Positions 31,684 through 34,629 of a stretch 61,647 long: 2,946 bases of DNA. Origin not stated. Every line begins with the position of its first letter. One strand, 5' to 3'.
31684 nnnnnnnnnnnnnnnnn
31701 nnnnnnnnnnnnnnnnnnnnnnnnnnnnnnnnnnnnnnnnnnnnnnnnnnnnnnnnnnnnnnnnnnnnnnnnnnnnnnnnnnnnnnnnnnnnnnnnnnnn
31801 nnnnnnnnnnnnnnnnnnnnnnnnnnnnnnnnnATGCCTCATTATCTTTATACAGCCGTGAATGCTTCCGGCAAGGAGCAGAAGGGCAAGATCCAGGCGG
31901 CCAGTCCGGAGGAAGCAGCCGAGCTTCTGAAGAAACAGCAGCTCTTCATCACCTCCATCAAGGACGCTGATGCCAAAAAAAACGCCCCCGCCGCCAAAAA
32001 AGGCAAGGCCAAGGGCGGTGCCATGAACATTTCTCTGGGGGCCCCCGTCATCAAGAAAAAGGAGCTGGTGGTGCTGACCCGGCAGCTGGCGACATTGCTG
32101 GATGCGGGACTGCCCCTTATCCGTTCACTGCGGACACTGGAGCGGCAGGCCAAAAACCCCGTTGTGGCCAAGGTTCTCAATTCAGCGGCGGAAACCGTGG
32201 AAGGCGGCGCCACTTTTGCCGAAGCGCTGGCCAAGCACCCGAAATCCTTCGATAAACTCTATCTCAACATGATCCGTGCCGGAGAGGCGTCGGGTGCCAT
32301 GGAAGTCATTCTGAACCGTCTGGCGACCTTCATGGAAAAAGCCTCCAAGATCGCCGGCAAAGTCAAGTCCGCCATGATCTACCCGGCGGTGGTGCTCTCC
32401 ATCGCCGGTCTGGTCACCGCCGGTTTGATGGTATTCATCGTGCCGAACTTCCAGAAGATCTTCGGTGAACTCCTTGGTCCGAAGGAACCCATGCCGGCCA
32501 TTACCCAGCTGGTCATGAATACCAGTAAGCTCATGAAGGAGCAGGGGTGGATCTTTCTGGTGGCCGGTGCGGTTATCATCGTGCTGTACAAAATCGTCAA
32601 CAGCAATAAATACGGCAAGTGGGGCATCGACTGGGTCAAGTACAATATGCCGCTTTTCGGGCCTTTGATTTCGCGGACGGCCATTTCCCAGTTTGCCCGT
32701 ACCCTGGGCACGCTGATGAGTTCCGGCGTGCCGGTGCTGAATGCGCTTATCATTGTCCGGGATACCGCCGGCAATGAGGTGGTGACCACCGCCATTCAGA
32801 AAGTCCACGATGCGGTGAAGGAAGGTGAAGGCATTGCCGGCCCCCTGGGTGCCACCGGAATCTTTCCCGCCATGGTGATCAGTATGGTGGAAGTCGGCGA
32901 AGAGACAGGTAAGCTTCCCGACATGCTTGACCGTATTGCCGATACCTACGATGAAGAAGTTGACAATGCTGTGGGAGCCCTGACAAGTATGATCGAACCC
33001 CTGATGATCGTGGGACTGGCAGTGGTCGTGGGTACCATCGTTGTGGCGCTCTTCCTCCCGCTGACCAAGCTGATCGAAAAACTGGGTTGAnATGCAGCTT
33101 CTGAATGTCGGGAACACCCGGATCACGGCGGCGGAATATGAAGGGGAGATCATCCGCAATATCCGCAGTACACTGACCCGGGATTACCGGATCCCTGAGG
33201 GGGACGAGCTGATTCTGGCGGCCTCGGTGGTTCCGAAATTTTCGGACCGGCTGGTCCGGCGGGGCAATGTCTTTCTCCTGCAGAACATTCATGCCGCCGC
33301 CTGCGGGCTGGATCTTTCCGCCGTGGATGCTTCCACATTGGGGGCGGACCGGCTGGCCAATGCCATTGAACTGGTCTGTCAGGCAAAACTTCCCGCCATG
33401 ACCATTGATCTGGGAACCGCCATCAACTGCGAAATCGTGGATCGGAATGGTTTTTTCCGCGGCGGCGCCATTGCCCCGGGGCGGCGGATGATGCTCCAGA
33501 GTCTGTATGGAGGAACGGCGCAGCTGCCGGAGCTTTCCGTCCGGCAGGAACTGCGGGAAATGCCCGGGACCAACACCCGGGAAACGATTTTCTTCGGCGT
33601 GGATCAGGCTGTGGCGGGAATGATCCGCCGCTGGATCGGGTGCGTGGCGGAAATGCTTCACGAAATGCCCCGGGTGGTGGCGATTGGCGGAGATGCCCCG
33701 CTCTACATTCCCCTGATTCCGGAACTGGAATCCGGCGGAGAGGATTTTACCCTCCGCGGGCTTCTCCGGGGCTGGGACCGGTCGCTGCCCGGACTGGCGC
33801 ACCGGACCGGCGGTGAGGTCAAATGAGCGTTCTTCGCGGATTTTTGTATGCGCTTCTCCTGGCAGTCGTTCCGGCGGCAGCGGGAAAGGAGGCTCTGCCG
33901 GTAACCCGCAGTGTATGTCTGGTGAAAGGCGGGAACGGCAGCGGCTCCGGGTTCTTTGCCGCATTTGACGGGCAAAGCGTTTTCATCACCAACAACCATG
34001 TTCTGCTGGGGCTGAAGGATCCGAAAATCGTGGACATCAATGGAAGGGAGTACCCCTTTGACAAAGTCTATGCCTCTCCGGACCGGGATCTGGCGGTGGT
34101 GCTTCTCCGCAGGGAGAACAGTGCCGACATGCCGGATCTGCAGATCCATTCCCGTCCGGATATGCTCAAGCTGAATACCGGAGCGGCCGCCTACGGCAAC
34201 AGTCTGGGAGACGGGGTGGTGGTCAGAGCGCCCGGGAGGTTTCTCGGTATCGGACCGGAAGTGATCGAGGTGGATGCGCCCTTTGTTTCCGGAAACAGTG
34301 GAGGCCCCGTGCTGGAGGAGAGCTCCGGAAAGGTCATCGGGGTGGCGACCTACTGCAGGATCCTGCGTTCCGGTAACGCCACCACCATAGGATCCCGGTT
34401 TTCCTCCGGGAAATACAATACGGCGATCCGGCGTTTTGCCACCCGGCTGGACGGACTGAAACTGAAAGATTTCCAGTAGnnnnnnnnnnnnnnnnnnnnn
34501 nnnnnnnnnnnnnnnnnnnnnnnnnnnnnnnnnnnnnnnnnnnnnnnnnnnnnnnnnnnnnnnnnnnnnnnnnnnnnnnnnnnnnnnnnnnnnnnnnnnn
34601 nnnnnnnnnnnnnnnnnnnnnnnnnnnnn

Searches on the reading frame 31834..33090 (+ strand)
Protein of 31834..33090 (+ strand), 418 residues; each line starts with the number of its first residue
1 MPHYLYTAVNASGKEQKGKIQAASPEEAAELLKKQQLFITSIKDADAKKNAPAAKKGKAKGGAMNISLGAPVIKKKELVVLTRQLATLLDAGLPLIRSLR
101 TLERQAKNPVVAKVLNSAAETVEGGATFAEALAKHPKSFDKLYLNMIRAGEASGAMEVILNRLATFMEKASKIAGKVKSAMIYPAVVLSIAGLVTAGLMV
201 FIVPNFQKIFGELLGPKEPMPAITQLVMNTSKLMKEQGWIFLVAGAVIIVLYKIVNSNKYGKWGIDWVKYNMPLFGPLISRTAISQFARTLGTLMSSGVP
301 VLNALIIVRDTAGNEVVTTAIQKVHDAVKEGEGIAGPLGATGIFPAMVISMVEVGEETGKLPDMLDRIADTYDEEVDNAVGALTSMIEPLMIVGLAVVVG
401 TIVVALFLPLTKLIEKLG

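Call 22: search_protein_families(library=pfam, proteins=[window:31834-33090:+], max_evalue=0.01)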
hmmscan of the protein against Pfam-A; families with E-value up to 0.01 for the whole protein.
window:31834-33090:+ (418 aa): 1 family
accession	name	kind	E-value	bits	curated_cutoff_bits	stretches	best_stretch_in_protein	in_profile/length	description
PF00482.28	T2SSF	-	9.4e-64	213.4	25.2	2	82-204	2-125/125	Type II secretion system (T2SS), protein F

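Call 79: search_protein_families(library=ncbifam, proteins=[window:31834-33090:+], max_evalue=0.001)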
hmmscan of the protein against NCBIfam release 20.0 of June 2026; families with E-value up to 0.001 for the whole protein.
window:31834-33090:+ (418 aa): 6 families
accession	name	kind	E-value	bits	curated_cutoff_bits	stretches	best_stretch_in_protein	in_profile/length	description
NF052607.1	T4PiliAsmPilCThrm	equivalog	1.1e-115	387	700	1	1-417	1-404/406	type IV pilus assembly protein PilC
TIGR02120.1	GspF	equivalog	1.9e-115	386.4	424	1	4-413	1-397/401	type II secretion system inner membrane protein GspF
NF052606.1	T4PiliAsmPilCMyx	equivalog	3.3e-110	368.8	700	1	3-414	21-415/419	type IV pilus assembly protein PilC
NF047826.1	T3SSXpsF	equivalog_domain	2.7e-78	263.5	650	1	1-418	1-405/405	type II secretion system protein XpsF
NF007861.0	PRK10573.1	equivalog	3.2e-74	250.4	401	1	6-415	9-396/401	protein transport protein HofC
NF041012.2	T4P_ComGB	equivalog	8.4e-34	117.4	240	1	81-414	6-331/332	competence type IV pilus assembly protein ComGB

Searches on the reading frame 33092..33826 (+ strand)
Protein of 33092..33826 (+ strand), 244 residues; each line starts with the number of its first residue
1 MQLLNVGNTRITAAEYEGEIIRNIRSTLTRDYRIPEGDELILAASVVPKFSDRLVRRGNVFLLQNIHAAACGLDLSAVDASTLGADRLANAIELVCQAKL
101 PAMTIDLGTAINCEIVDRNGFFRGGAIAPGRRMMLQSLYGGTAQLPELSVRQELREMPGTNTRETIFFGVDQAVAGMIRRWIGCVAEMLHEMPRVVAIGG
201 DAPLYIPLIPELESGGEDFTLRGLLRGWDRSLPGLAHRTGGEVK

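Call 22: search_protein_families(library=pfam, proteins=[window:33092-33826:+], max_evalue=0.01)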
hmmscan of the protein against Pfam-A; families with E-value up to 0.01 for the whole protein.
window:33092-33826:+ (244 aa): 1 family
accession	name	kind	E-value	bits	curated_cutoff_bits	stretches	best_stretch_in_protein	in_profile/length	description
PF03309.20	Pan_kinase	-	1.6e-28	100.5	24.7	1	38-181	54-202/205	Type III pantothenate kinase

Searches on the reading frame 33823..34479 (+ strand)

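Call 22: search_protein_families(library=pfam, proteins=[window:33823-34479:+], max_evalue=0.01)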
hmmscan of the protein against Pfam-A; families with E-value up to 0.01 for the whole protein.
window:33823-34479:+ (218 aa): 2 families
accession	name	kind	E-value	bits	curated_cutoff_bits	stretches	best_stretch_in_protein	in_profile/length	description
PF13365.12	Trypsin_2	-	1.1e-16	62.4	27.6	1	41-174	1-144/144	Trypsin-like peptidase domain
PF00089.32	Trypsin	-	0.0066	16.7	20.6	0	145-185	162-205/220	Trypsin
